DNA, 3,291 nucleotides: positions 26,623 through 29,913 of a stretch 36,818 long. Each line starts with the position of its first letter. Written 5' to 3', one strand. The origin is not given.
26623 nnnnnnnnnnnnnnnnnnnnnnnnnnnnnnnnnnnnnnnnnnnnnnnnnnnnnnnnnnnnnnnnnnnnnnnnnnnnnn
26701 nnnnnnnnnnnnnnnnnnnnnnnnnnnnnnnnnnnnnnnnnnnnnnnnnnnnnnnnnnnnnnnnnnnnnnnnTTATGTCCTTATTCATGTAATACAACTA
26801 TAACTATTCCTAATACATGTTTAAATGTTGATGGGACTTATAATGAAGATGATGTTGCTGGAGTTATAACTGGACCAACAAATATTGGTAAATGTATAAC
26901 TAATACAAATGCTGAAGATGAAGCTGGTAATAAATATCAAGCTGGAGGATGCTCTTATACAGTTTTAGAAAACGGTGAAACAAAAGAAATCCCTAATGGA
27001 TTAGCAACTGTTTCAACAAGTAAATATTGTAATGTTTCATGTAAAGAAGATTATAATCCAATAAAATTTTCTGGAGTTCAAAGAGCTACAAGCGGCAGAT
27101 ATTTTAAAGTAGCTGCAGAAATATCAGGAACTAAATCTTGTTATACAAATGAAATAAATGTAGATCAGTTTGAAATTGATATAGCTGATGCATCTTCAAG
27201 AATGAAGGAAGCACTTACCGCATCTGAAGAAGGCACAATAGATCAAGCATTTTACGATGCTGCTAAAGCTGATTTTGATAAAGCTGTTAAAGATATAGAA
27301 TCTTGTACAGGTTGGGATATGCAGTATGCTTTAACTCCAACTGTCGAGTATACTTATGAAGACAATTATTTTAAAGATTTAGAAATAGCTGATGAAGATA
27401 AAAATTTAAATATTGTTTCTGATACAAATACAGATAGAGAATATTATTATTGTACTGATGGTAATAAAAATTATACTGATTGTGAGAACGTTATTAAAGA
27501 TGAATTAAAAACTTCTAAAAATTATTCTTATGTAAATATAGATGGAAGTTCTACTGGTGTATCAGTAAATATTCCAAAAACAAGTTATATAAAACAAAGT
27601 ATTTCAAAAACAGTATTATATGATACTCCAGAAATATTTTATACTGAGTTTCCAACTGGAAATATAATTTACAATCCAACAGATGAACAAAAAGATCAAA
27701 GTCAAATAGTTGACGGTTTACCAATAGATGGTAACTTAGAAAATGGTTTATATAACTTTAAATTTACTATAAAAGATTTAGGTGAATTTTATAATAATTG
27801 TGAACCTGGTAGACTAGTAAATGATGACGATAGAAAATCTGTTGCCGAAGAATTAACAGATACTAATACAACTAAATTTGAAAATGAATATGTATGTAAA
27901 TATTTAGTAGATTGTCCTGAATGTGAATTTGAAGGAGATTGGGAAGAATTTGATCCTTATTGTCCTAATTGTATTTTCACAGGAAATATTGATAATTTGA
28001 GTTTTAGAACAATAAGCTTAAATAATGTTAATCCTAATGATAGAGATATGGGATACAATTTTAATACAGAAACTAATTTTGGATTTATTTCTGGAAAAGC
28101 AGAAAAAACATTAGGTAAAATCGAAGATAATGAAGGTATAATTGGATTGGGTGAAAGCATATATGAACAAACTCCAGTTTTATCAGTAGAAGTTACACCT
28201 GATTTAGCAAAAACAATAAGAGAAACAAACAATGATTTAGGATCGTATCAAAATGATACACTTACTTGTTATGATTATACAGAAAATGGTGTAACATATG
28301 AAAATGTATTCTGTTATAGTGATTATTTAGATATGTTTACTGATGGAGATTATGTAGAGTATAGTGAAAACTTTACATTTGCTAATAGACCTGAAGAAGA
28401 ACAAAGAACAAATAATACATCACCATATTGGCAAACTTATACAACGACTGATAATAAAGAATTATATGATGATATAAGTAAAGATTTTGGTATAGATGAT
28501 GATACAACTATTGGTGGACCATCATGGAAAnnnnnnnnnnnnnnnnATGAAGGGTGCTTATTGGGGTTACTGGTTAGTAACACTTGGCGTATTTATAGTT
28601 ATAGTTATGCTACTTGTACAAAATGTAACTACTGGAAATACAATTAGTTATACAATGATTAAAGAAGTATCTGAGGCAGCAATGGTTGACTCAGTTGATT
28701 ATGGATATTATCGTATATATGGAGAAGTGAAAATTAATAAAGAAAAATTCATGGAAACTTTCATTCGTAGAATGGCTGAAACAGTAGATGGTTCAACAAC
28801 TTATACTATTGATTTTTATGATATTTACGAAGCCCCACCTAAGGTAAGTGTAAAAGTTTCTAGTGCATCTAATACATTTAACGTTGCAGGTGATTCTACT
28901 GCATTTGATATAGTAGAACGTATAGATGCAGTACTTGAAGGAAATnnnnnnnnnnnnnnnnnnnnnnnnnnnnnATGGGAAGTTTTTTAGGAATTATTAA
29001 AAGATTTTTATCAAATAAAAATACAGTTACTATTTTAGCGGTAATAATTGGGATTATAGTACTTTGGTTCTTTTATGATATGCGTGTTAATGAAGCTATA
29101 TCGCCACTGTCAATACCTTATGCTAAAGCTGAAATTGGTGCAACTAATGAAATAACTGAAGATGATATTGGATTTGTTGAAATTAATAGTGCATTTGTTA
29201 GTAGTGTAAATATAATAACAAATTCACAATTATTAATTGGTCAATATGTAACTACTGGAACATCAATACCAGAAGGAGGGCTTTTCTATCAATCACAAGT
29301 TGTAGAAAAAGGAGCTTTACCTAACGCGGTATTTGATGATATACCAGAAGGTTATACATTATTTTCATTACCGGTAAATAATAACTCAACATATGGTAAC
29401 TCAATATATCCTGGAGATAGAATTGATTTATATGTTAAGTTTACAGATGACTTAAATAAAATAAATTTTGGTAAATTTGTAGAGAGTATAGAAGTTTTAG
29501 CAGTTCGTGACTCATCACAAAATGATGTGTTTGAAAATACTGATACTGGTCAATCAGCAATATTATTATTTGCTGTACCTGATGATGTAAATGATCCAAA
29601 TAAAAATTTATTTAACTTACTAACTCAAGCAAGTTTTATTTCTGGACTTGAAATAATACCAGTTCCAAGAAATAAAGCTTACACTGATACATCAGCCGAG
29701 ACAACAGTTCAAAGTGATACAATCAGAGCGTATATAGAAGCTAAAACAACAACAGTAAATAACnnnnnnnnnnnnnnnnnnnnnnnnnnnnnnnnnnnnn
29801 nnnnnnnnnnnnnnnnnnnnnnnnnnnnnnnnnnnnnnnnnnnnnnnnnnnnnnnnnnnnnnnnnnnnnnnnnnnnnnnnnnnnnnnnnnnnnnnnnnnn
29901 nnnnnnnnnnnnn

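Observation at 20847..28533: B1/B2: giant secreted Cys-rich paralogues with a conserved ~290-aa C-terminal domain ending in an invariant IGGPSWK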

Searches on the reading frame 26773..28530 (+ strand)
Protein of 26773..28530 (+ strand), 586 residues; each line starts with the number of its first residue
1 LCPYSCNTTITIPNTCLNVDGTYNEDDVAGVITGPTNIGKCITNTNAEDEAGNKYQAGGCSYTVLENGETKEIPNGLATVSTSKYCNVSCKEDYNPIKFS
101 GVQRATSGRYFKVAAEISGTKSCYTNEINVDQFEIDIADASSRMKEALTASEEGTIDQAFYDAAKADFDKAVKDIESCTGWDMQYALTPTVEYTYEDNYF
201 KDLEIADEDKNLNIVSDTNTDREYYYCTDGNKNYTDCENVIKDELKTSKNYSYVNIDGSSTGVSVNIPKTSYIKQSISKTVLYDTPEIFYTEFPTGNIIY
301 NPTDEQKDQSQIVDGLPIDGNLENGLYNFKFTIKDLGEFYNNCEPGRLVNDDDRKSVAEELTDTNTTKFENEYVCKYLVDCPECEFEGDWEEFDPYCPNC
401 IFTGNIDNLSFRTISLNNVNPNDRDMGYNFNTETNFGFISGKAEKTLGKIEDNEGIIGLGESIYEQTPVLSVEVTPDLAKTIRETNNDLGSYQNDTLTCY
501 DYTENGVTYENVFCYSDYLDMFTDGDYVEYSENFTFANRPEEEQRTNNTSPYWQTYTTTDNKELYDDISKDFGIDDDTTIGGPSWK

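Call 90: search_dna_similar(query=window:26773-28530:+, collection=plasmids, mode=protein, max_evalue=0.001, max_rows=10)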
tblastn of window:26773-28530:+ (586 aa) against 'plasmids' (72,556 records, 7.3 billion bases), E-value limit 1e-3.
No match.

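Call 91: search_dna_similar(query=window:26773-28530:+, collection=phages, mode=protein, max_evalue=0.001, max_rows=10)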
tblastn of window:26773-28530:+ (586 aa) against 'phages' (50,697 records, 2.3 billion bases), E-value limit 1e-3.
No match.

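Call 92: predict_structure(alignment_id=A7)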
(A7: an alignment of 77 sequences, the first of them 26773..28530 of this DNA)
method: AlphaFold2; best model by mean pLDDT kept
length: 586 residues; sequences in the alignment: 77
mean_pLDDT: 84.5   pTM: 0.68
mean pLDDT of the five models: 84.5, 83.7, 83.3, 83.3, 80.2
residues with pLDDT >= 90: 310; 70-90: 191; 50-70: 51; < 50: 34
segments of 3 or more residues with pLDDT < 50: 383-388, 394-400, 402-413
pLDDT, mean of each block of 10 residues (from residue 1): 75 89 87 95 95 96 89 93 96 98 88 97 97 98 94 86 97 95 92 93 93 96 88 81 84 95 95 96 96 85 89 92 89 96 95 90 93 92 47 47 47 58 76 76 80 79 81 85 78 69 80 85 91 91 78 70 56 49 53
secondary structure, 60 per line:
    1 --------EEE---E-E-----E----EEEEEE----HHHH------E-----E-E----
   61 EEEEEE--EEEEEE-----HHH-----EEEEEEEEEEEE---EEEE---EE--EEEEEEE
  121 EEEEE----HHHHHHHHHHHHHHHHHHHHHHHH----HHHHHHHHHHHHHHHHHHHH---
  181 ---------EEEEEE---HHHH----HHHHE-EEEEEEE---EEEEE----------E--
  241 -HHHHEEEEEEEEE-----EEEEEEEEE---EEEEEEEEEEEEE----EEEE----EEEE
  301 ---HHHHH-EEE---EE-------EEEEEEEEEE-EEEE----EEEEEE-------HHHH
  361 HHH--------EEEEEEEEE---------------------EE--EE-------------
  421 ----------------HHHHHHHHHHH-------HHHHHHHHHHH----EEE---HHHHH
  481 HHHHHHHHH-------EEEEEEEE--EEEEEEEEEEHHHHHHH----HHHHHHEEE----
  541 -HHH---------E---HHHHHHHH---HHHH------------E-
elements in order: E9-11 E28-33 H38-41 E61-66 E69-74 E88-99 E103-106 E114-125 H130-153 H158-177 E190-195 H199-202 H207-210 E213-219 E223-227 H242-245 E246-254 E260-268 E272-284 E289-292 E297-300 H304-308 E310-312 E325-334 E336-339 E344-349 H357-363 E372-380 H437-447 H455-465 E470-472 H476-489 E497-504 E507-516 H517-523 H528-533 E534-536 H558-565 H569-572

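Call 94: fold_search(model_id=the predicted structure, library=pdb)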
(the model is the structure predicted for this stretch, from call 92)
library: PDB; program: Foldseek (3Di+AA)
matches with E <= 10: 462; with E <= 0.001: 0
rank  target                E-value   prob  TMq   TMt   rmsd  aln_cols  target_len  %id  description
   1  7ri3_C                1.4e-02  0.09  0.07  0.07  23.5       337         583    9  Crystal structure of Albireti Toxin, a diphtheria toxin homolog, from Streptomyces albireticuli (released 2022-04-20)
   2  6n4v_A                2.3e-02  0.04  0.05  0.10  28.6       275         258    9  CryoEM structure of Leviviridae PP7 WT coat protein dimer capsid (PP7PP7-WT) (released 2019-04-03)
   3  6iok_I                4.4e-02  0.14  0.10  0.17  27.6       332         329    9  Cryo-EM structure of multidrug efflux pump MexAB-OprM (0 degree state) (released 2019-04-03)
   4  6ta5_E                5.2e-02  0.13  0.10  0.15  27.6       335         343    9  OprM-MexA complex from the MexAB-OprM Pseudomonas aeruginosa whole assembly reconstituted in nanodiscs (released 2020-09-16)
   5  2ygt                  5.5e-02  0.03  0.07  0.10  26.7       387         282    8  Clostridium perfringens delta-toxin (released 2012-05-16)
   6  2f68                  7.7e-02  0.04  0.07  0.12  29.1       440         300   10  Crystal structure of collagen adhesin (CNA) from S. aureus (released 2006-12-12)
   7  3cvm_A                1.1e-01  0.03  0.06  0.08  27.7       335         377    6  High resolution structure of a stable Plasminogen activator inhibitor type-1 in its protease cleaved form (released 2008-08-19)
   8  5fpi_A                1.2e-01  0.02  0.05  0.08  28.4       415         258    5  Mu2 adaptin subunit of the AP2 adaptor (C-terminal domain) complexed with Integrin alpha4 internalisation peptide QYKS (released 2016-01-20)
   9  2f6a_B                1.4e-01  0.03  0.08  0.12  30.1       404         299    9  Collagen Adhesin and Collagen Complex Structure (released 2006-12-12)
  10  3lnn_A                1.5e-01  0.08  0.10  0.16  28.1       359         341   10  Crystal structure of ZneB from Cupriavidus metallidurans (released 2010-06-30)
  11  4p6z_M                1.5e-01  0.02  0.05  0.06  28.5       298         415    6  Crystal structure of the human BST2 cytoplasmic domain and the HIV-1 Vpu cytoplasmic domain bound to the clathrin adap (released 2014-05-21)
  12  8a1d_A                1.8e-01  0.03  0.07  0.08  35.4       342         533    6  Structure of murine perforin-2 (Mpeg1) pore in ring form (released 2022-07-20)
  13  8kef_a                2.2e-01  0.28  0.10  0.22  18.4       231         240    5  Cyanophage A-1(L) neck/gp7-terminator (released 2024-04-17)
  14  7oiq_AAA              2.2e-01  0.01  0.04  0.08  28.7       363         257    6  Crystal structure of AP2 Mu2 in complex with FCHO2 WxxPhi motif (C2 crystal form) (released 2022-06-01)
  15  7oit_AAA              2.4e-01  0.01  0.04  0.07  29.1       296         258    5  Crystal structure of AP2 Mu2 in complex with FCHO2 WxxPhi motif (P3221 crystal form) (released 2022-06-01)
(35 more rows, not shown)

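Call 97: fold_search(model_id=the predicted structure, library=viral)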
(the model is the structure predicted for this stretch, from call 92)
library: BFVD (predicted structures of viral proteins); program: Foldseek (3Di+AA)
matches with E <= 10: 550; with E <= 0.001: 0
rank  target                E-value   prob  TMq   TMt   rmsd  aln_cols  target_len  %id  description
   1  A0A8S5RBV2            2.0e-03  0.57  0.08  0.09  21.2       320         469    5  Translocon-associated protein beta (TRAPB) [virus sp. ctOZh10]
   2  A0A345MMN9            2.6e-02  0.12  0.04  0.19  18.5       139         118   14  (no name in the UniProt tables at hand)
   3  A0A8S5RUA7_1          2.7e-02  0.05  0.06  0.04  30.4       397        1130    8  (no name in the UniProt tables at hand)
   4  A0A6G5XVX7            3.2e-02  0.20  0.09  0.21  21.1       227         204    7  (no name in the UniProt tables at hand)
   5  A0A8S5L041            3.4e-02  0.13  0.07  0.10  25.1       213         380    9  Maturation protein [ssRNA phage SRR6253161_1]
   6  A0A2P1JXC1            3.6e-02  0.12  0.08  0.16  21.1       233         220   11  Uncharacterized protein [Rhodococcus phage Finch]
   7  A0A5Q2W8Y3            6.8e-02  0.14  0.05  0.19  16.1       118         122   14  (no name in the UniProt tables at hand)
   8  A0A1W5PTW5            7.6e-02  0.07  0.07  0.14  16.8       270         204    8  (no name in the UniProt tables at hand)
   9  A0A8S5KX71            7.6e-02  0.05  0.06  0.08  28.7       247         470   11  Maturation protein [ssRNA phage AIN000]
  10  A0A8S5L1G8            9.0e-02  0.06  0.06  0.09  30.8       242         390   10  Maturation protein [ssRNA phage SRR7976325_22]
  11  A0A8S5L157            1.0e-01  0.04  0.07  0.09  32.9       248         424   10  Maturation protein [ssRNA phage Gerhypos.1_5]
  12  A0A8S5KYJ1            1.1e-01  0.09  0.08  0.09  29.0       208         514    7  Maturation protein [ssRNA phage Esthiorhiza.1_13]
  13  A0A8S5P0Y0            1.2e-01  0.04  0.08  0.08  19.7       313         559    9  Uncharacterized protein [Myoviridae sp. ctLnO19]
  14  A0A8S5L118            1.3e-01  0.04  0.07  0.10  35.1       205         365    8  Maturation protein [ssRNA phage SRR6960551_6]
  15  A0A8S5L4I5            1.3e-01  0.03  0.06  0.08  37.4       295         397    8  Maturation protein (Fragment) [ssRNA phage SRR6960551_5]
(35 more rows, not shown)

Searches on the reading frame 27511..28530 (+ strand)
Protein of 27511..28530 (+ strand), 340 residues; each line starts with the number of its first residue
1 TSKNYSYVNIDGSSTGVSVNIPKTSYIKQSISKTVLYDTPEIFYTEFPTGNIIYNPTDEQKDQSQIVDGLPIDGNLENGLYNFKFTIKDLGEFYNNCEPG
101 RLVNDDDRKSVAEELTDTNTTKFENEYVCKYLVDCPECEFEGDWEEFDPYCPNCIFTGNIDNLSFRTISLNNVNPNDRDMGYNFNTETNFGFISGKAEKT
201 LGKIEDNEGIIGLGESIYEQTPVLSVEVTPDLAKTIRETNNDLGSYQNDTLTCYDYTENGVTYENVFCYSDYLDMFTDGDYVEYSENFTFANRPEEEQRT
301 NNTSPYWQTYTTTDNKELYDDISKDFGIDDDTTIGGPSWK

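Call 33: find_homologous_proteins(query=A2, max_evalue=0.001)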
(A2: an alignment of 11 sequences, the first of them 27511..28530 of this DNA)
Query A2 (11 sequences) (340 aa, profile of the alignment): 2 proteins with E <= 0.001 among 2045 candidates.
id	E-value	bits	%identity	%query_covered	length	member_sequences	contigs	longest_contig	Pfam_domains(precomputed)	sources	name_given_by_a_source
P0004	1.6e-53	200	32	95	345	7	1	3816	-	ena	-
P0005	1.2e-51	194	32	95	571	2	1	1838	-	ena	-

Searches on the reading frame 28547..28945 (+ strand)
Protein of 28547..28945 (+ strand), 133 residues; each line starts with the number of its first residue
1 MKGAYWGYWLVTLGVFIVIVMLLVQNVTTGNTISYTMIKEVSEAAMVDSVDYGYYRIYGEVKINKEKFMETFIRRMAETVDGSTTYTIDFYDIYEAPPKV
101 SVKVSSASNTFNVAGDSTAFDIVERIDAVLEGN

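Call 12: search_protein_families(library=pfam, proteins=[window:28547-28945:+], max_evalue=0.01)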
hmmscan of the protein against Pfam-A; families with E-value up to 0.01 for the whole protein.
window:28547-28945:+ (133 aa): 2 families
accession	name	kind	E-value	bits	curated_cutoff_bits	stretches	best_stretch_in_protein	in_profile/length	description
PF17424.7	DUF5411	-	6.6e-54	181.9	30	1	1-132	1-132/134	Family of unknown function (DUF5411)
PF04353.18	Rsd_AlgQ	-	0.0021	18.5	35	1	38-96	54-114/150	Regulator of RNA polymerase sigma(70) subunit, Rsd/AlgQ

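Call 13: search_protein_families(library=ncbifam, proteins=[window:28547-28945:+], max_evalue=0.1)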
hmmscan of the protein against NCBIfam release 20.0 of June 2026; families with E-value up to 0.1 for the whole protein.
window:28547-28945:+ (133 aa): 2 families
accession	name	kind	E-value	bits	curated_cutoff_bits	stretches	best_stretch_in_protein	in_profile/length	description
NF008723.0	PRK11718.1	equivalog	0.025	14.5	139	1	45-98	60-116/161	sigma D regulator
NF011358.0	PRK14776.1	equivalog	0.051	13.4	285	1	4-54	67-119/170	lipoprotein signal peptidase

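Call 96: search_solved_structures(query=window:28547-28945:+, max_evalue=10, show_alignments=2)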
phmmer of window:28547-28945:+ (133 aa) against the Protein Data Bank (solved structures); distinct sequences matched with E-value up to 10: 2.
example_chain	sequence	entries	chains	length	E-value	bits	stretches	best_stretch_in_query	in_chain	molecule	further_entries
3l8a_A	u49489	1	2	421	1.6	12.4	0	100-125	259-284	Putative aminotransferase, probable beta-cystathionase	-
9eho_a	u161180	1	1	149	1.6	12.4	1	33-69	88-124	Large ribosomal subunit protein uL15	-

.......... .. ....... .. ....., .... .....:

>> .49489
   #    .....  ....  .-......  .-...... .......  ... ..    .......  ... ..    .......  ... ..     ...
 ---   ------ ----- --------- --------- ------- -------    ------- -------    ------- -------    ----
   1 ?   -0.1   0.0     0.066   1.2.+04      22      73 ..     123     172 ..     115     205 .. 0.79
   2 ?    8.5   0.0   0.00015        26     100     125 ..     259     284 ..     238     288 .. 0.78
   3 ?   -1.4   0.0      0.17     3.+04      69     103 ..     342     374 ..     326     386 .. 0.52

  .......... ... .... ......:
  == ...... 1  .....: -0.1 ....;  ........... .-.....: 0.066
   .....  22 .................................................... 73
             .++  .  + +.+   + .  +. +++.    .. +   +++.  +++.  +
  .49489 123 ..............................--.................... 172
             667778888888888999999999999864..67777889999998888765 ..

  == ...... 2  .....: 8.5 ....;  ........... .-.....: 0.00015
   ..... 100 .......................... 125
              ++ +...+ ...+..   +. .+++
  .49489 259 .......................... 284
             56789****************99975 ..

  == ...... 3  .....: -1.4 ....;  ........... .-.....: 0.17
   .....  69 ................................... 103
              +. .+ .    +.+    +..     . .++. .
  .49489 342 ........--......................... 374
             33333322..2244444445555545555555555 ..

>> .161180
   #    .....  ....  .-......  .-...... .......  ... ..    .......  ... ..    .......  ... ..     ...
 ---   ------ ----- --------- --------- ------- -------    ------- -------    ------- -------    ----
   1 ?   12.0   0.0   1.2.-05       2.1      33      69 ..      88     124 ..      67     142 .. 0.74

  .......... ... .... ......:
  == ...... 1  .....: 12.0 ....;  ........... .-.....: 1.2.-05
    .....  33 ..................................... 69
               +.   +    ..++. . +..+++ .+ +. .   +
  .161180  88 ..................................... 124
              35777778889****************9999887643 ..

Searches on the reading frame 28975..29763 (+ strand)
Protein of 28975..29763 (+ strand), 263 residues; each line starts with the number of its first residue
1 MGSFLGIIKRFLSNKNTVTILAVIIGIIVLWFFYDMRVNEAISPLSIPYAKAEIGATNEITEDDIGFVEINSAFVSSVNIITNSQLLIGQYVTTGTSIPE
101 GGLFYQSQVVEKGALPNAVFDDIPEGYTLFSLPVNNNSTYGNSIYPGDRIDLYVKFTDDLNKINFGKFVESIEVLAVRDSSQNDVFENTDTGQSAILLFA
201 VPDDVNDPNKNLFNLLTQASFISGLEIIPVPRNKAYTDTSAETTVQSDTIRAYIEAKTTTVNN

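Call 12: search_protein_families(library=pfam, proteins=[window:28975-29763:+], max_evalue=0.01)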
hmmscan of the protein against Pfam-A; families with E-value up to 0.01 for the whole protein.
window:28975-29763:+ (263 aa): 1 family
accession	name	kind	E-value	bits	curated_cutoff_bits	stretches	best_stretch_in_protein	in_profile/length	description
PF16976.10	RcpC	-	1e-05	25.9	28.8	1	123-194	7-84/114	Flp pilus assembly protein RcpC/CpaB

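Call 13: search_protein_families(library=ncbifam, proteins=[window:28975-29763:+], max_evalue=0.1)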
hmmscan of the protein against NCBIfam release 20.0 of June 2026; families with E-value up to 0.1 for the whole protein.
window:28975-29763:+ (263 aa): 2 families
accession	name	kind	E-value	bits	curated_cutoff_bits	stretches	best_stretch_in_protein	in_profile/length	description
TIGR03177.1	pilus_cpaB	equivalog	6.5e-09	35.4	71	1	18-197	3-189/262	Flp pilus assembly protein CpaB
NF011365.0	PRK14784.1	equivalog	0.087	12.9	181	0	74-115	8-52/160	lipoprotein signal peptidase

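Call 29: search_protein_families(library=pfam, proteins=[window:28975-29763:+], max_evalue=10)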
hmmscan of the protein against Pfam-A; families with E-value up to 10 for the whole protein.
window:28975-29763:+ (263 aa): 3 families
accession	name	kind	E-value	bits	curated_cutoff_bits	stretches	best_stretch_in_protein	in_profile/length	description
PF16976.10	RcpC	-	1e-05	25.9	28.8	1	123-194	7-84/114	Flp pilus assembly protein RcpC/CpaB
PF12911.12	OppC_N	-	0.05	13.9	23.9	1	7-35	6-34/53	N-terminal TM domain of oligopeptide transport permease C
PF25265.1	USP32_N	-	0.31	11.4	27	1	151-179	46-74/93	USP32 N-terminal domain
